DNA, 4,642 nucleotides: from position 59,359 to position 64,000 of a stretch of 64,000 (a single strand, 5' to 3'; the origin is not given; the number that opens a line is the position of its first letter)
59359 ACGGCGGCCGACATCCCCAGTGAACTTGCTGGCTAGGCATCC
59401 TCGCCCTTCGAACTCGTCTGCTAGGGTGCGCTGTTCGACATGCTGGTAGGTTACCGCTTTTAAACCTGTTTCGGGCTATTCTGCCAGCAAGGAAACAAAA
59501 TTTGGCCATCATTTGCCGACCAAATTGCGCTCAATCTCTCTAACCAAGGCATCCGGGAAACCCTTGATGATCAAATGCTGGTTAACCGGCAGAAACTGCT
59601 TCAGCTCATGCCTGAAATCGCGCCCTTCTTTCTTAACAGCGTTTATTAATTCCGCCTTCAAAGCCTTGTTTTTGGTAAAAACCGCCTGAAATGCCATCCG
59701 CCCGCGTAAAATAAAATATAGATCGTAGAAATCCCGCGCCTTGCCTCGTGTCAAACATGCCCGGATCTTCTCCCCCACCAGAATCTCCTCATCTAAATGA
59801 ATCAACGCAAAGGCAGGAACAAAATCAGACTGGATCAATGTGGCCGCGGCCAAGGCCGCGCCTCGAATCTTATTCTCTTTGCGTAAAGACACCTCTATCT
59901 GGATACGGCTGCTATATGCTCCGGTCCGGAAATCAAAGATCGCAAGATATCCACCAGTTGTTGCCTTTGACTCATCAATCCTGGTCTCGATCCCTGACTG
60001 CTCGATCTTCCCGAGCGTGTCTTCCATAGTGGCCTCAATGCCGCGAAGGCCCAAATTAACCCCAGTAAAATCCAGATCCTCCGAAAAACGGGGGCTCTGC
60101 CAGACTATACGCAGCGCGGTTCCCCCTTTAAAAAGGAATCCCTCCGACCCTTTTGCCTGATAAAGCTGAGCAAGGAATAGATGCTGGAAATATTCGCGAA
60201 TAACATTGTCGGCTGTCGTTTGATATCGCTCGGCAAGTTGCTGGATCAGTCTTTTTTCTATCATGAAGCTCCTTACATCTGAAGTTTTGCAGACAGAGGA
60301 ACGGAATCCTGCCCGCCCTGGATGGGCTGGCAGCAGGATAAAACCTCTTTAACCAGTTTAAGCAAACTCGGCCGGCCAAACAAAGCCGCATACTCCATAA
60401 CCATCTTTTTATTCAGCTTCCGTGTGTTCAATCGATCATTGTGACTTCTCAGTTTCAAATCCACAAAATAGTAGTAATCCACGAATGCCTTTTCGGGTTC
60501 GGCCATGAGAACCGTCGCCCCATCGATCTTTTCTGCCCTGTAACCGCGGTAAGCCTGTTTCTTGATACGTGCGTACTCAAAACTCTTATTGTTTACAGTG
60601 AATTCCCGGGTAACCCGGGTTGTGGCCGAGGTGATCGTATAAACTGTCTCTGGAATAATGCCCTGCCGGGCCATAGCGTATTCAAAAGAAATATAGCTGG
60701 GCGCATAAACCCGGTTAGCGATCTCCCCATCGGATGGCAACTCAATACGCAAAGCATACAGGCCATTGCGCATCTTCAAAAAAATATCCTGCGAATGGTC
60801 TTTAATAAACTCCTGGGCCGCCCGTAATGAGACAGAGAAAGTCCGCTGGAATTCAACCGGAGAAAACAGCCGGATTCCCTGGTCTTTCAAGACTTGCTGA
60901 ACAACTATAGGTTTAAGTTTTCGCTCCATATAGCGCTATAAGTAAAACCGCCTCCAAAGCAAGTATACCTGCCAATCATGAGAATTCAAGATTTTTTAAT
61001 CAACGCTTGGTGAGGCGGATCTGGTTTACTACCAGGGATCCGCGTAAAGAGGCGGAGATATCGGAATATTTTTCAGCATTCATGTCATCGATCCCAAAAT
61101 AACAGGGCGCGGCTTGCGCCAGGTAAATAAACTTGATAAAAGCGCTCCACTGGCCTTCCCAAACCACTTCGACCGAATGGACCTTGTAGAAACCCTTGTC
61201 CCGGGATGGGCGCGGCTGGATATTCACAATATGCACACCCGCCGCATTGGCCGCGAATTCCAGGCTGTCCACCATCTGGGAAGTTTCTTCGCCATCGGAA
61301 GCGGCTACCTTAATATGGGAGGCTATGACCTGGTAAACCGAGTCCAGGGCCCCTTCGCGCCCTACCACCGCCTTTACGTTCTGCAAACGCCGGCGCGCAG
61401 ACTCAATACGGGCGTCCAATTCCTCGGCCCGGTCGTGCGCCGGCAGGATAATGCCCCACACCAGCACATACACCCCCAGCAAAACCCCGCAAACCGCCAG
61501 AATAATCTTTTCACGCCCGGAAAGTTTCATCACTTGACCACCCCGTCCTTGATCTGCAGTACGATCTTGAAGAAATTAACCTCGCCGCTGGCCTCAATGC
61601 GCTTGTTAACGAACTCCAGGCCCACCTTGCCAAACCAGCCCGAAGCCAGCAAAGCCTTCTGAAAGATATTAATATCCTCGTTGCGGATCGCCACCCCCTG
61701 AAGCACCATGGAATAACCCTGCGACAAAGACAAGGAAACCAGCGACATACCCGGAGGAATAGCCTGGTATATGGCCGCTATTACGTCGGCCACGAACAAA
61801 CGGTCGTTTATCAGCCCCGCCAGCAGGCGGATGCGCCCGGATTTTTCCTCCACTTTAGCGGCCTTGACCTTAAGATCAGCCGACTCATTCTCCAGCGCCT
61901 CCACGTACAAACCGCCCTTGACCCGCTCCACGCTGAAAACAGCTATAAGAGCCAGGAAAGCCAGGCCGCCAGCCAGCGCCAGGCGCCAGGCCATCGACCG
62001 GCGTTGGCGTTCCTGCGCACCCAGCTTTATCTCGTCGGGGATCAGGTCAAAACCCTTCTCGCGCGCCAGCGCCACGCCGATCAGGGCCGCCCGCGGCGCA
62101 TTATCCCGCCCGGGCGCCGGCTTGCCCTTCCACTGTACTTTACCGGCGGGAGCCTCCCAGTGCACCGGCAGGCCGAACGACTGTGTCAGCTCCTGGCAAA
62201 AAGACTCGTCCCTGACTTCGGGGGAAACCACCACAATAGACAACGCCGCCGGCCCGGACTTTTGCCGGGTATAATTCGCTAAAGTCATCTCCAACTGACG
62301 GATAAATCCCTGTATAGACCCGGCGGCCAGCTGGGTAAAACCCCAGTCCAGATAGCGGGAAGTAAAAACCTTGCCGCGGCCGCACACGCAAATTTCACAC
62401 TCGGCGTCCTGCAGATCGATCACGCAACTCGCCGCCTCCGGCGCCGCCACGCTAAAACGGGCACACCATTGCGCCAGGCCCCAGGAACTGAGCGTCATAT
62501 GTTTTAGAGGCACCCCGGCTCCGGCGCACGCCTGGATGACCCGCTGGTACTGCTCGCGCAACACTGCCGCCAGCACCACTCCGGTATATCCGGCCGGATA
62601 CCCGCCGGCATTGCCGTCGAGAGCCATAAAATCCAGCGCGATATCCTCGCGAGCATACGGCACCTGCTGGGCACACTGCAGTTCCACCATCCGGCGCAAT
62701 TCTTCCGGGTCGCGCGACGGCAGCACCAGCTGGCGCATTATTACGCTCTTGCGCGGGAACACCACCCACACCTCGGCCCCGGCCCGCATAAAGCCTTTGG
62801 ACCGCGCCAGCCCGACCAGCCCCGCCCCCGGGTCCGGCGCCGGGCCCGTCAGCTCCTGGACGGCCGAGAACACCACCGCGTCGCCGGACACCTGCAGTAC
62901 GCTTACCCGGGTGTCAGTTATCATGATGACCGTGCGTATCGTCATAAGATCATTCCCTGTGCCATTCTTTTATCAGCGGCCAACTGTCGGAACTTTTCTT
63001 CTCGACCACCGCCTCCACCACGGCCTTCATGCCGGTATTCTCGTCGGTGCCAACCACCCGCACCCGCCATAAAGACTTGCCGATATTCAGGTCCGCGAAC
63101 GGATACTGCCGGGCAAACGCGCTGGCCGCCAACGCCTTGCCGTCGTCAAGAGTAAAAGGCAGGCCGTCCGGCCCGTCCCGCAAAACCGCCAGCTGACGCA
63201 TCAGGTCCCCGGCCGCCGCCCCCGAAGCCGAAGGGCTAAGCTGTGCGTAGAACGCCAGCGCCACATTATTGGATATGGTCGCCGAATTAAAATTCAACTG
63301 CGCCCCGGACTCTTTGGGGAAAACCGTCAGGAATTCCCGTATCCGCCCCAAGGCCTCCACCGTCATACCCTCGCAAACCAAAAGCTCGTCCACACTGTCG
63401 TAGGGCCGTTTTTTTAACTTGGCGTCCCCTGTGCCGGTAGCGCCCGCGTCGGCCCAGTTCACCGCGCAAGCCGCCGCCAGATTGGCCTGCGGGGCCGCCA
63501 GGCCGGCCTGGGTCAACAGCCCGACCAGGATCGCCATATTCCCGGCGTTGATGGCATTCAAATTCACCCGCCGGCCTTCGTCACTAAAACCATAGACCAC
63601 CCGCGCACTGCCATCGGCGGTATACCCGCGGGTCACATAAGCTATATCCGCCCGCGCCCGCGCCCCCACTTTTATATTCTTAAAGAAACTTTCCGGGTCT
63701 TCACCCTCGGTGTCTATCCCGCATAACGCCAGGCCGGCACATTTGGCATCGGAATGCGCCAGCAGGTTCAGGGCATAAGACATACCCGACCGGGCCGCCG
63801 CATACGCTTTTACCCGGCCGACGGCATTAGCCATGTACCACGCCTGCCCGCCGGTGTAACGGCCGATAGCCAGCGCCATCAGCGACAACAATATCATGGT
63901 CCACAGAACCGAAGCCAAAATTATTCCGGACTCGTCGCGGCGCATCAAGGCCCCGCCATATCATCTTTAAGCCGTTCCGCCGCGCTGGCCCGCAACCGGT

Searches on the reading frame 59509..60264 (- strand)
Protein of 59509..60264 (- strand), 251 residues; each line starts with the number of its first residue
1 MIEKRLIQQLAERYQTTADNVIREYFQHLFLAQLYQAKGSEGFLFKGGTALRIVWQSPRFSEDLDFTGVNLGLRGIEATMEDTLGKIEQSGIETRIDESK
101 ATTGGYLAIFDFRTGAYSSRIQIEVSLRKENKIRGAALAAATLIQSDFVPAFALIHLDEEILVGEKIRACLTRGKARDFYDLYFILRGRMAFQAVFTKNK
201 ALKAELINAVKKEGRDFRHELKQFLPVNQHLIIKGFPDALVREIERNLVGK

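Call 9: search_protein_families(library=pfam, max_evalue=0.01, proteins=[window:59509-60264:-])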
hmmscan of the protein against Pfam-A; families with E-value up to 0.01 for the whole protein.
window:59509-60264:- (251 aa): 1 family
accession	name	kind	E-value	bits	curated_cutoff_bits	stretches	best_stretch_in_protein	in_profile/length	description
PF08843.17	AbiEii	-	2.5e-26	93.5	22.5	1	30-211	2-191/238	Nucleotidyl transferase AbiEii toxin, Type IV TA system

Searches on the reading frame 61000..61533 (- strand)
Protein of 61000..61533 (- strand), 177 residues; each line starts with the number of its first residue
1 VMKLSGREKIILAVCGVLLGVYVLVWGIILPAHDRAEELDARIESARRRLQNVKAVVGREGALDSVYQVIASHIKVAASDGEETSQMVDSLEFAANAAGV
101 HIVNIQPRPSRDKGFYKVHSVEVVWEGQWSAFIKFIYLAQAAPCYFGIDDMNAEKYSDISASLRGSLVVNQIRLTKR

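Call 9: search_protein_families(library=pfam, max_evalue=0.01, proteins=[window:61000-61533:-])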
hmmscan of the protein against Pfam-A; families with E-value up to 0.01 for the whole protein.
window:61000-61533:- (177 aa): 3 families
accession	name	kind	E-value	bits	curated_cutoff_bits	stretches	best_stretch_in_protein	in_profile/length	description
PF04612.17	T2SSM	-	8.2e-11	42.8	27.8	1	4-64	11-71/160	Type II secretion system (T2SS), protein M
PF04350.18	PilO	-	0.00065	20.3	22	1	81-136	49-104/145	Pilus assembly protein, PilO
PF10741.14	T2SSM_b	-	0.00081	19.7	21.7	1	85-154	17-86/111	Type II secretion system (T2SS), protein M subtype b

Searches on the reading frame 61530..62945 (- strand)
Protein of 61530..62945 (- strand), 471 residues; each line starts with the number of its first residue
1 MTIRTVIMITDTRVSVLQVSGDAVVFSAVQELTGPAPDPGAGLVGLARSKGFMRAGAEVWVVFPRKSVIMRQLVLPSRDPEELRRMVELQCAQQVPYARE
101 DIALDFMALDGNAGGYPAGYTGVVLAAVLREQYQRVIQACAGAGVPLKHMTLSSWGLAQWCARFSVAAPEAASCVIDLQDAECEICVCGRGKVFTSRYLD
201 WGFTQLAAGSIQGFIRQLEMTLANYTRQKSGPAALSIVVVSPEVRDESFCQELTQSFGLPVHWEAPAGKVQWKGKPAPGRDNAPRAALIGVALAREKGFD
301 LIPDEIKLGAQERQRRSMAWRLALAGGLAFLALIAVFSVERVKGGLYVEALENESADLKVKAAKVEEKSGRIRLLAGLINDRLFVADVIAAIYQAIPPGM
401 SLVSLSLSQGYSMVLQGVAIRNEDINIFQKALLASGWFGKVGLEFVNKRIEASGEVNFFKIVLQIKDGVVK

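Call 9: search_protein_families(library=pfam, max_evalue=0.01, proteins=[window:61530-62945:-])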
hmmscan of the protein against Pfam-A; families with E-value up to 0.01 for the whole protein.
window:61530-62945:- (471 aa): 3 families
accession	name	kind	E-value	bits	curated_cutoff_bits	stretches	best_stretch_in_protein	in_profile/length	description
PF11104.14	PilM_2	-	8.1e-09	35.3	27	1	58-208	64-217/340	Type IV pilus assembly protein PilM;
PF05137.18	PilN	-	6.7e-08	32.9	22.8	1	388-464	2-77/78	Fimbrial assembly protein (PilN)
PF13241.12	NAD_binding_7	-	0.0063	17.5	22.1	0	40-147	14-89/104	Putative NAD(P)-binding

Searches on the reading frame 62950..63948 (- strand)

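Call 9: search_protein_families(library=pfam, max_evalue=0.01, proteins=[window:62950-63948:-])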
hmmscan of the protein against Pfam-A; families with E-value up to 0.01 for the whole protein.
window:62950-63948:- (332 aa): 1 family
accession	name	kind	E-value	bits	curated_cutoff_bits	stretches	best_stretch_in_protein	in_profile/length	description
PF21687.3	T2SSK_1st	-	0.0002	22.5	26.2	1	127-212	2-107/107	Type II secretion system (T2SS), protein K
